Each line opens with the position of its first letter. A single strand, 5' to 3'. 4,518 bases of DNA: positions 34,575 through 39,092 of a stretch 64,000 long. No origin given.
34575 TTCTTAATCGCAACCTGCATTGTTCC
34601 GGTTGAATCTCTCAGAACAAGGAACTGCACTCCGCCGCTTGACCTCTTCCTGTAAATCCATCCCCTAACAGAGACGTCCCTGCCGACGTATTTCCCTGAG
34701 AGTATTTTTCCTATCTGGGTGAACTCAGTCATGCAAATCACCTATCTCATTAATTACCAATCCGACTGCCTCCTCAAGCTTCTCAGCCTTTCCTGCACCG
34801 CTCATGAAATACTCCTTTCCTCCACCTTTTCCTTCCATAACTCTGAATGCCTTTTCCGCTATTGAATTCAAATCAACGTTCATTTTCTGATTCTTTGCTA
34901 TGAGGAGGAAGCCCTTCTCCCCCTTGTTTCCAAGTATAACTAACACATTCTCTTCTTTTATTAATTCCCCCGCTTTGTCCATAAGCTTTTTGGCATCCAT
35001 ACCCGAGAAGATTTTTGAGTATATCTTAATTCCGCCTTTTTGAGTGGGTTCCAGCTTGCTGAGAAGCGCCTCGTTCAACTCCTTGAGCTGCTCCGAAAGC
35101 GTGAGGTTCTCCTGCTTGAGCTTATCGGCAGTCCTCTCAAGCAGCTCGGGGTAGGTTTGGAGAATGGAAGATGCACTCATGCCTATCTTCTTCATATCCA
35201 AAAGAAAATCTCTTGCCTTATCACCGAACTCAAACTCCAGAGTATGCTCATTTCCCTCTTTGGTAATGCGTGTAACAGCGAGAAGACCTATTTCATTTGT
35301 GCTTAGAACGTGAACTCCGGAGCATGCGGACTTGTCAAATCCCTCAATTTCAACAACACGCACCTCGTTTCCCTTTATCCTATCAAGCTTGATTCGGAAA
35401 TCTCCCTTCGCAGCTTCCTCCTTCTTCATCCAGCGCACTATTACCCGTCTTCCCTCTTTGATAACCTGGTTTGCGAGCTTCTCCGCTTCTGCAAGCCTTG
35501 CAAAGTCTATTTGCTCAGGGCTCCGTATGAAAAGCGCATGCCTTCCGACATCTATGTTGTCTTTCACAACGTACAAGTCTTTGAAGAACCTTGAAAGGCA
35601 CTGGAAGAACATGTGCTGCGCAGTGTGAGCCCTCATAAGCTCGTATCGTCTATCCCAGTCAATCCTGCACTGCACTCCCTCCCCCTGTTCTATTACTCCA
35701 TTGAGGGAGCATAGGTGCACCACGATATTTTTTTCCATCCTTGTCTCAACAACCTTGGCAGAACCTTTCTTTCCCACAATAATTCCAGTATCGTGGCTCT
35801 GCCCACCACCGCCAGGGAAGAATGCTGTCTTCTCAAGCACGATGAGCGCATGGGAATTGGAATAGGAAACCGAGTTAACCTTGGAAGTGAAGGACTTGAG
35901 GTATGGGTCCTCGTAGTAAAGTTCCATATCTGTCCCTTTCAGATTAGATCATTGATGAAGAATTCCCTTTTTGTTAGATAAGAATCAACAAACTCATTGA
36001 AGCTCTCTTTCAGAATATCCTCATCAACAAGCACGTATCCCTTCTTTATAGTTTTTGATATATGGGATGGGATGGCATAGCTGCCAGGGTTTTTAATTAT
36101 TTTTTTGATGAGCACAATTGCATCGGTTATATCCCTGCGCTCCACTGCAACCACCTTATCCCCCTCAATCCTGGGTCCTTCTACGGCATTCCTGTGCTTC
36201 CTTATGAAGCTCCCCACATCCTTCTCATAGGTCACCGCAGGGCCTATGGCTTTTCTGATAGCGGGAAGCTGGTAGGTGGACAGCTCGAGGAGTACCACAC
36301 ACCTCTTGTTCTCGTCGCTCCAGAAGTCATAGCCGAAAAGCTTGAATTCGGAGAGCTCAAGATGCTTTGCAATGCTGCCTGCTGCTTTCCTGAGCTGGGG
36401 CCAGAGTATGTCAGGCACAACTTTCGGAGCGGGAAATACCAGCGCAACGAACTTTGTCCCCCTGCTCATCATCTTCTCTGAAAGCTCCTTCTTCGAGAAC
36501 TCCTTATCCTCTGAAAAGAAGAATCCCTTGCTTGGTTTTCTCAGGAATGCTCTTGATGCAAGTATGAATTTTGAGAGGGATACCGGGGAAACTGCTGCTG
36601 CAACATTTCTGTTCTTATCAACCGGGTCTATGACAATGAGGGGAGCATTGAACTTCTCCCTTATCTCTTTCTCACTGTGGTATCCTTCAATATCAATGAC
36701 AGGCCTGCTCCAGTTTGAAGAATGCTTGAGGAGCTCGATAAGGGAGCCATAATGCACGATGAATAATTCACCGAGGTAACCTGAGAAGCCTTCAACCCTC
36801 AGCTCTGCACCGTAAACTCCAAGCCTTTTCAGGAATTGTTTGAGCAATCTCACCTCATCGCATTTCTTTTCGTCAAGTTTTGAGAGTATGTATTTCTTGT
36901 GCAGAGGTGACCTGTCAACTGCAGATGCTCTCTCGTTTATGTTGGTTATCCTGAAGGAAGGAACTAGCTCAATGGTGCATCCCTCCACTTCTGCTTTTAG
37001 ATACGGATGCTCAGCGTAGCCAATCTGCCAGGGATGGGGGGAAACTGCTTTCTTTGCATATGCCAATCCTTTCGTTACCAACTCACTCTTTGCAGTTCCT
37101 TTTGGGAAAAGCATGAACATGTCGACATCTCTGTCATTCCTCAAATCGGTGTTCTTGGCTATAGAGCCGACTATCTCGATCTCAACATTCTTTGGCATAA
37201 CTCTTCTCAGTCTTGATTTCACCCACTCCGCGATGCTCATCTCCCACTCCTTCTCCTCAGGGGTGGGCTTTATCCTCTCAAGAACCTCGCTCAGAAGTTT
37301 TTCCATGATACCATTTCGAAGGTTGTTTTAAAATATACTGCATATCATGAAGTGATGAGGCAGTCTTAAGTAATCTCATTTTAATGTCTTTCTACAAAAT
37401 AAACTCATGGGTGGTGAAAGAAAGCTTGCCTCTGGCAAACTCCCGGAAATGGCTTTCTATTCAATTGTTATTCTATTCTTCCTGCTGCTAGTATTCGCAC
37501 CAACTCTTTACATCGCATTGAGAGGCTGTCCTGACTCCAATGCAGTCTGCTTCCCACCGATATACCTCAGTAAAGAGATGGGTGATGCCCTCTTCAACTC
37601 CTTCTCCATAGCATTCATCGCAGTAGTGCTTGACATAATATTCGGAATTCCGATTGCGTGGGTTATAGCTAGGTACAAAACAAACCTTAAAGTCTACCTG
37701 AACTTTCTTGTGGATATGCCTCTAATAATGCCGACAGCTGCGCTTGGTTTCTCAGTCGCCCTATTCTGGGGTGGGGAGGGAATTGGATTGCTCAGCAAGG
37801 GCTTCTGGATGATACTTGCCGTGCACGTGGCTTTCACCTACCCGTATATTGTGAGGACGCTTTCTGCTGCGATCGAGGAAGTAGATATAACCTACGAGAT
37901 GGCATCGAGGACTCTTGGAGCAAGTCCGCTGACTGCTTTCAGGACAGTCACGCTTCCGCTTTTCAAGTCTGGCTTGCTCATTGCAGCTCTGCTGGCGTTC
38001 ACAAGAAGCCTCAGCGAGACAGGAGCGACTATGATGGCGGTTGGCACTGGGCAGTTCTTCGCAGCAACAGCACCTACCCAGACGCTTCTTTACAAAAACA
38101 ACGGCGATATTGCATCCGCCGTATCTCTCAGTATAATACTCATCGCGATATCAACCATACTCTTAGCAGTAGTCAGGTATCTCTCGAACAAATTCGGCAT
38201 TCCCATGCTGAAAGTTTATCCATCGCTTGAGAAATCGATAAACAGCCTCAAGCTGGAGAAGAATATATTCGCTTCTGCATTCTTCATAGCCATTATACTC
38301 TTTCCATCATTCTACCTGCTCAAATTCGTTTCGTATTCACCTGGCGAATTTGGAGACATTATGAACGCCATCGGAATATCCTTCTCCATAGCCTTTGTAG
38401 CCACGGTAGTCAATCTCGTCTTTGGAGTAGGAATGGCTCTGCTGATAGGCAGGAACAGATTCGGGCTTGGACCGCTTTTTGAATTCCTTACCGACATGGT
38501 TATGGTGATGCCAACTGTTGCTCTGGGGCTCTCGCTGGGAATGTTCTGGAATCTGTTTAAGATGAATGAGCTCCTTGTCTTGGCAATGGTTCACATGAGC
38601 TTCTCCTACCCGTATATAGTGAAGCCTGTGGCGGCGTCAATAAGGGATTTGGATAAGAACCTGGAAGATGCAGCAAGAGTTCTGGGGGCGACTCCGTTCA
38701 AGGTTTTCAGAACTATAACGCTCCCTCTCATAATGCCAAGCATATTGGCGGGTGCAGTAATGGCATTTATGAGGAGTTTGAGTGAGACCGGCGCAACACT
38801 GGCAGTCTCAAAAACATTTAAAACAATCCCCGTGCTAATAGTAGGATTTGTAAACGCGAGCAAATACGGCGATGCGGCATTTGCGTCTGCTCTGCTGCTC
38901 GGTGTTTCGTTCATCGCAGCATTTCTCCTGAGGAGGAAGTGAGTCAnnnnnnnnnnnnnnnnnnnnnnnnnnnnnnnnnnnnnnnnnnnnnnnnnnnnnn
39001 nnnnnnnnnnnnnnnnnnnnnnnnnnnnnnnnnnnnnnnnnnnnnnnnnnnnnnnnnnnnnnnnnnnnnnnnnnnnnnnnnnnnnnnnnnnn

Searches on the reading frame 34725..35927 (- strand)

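Call 30: search_protein_families(library=pfam, proteins=[window:34725-35927:-], max_evalue=0.0001)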
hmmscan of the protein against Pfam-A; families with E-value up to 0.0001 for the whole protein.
window:34725-35927:- (400 aa): 3 families
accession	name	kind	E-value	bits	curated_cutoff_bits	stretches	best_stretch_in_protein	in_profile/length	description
PF01411.24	tRNA-synt_2c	-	1.9e-14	53.6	30.3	1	22-93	480-552/552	tRNA synthetases class II (A)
PF02272.25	DHHA1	-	6e-08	33.5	25.9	1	302-395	5-100/102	DHHA1 domain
PF07973.19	tRNA_SAD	-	2e-07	31.3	24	1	189-224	1-36/44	Threonyl and Alanyl tRNA synthetase second additional domain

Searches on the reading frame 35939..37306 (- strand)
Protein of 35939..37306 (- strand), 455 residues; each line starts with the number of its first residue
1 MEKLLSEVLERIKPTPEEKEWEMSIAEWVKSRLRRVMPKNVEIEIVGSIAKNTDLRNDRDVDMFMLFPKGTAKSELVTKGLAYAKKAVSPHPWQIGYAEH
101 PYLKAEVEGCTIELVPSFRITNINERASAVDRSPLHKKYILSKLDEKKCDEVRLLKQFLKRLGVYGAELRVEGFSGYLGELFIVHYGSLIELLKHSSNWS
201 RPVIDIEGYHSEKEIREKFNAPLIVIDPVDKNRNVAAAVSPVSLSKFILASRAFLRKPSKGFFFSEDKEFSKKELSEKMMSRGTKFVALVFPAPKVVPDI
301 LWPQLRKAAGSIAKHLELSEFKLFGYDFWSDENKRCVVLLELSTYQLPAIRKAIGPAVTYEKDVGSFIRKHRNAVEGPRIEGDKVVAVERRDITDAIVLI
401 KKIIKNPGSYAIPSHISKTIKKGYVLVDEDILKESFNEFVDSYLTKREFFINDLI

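Call 30: search_protein_families(library=pfam, proteins=[window:35939-37306:-], max_evalue=0.0001)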
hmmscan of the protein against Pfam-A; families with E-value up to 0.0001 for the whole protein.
window:35939-37306:- (455 aa): 4 families
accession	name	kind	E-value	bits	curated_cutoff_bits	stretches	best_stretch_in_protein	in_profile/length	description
PF09249.16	tRNA_NucTransf2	-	5e-41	139.9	27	1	150-264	1-113/113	tRNA nucleotidyltransferase, second domain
PF21133.2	CAA_C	-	1.1e-30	106.7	22.2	1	282-427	1-142/144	CCA-adding enzyme, C-terminal domain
PF01909.29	NTP_transf_2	-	8.4e-05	23.3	21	0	32-119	7-76/93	Nucleotidyltransferase domain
PF22600.2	MTPAP-like_central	-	9.6e-05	22.9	27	0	3-72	3-70/139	Poly(A) RNA polymerase, mitochondrial-like, central palm domain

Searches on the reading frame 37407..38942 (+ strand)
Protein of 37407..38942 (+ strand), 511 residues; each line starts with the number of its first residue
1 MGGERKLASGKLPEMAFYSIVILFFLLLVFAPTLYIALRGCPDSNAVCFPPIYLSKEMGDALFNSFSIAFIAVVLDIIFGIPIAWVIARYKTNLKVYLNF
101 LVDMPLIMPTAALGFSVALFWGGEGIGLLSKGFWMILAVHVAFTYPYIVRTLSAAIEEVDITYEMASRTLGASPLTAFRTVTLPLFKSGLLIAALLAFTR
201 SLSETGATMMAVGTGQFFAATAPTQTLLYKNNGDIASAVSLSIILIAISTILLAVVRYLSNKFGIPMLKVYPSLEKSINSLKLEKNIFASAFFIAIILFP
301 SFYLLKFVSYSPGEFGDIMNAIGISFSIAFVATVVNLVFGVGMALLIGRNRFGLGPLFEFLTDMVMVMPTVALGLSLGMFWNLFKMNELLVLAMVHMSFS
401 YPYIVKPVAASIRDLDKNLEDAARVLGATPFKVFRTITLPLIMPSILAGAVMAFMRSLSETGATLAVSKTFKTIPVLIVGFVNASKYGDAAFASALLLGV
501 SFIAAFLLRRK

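Call 30: search_protein_families(library=pfam, proteins=[window:37407-38942:+], max_evalue=0.0001)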
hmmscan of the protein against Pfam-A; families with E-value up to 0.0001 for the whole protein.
window:37407-38942:+ (511 aa): 1 family
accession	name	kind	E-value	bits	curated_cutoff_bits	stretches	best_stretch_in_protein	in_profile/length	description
PF00528.27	BPD_transp_1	-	1.4e-25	90.5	26.4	2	340-503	1-170/184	Binding-protein-dependent transport system inner membrane component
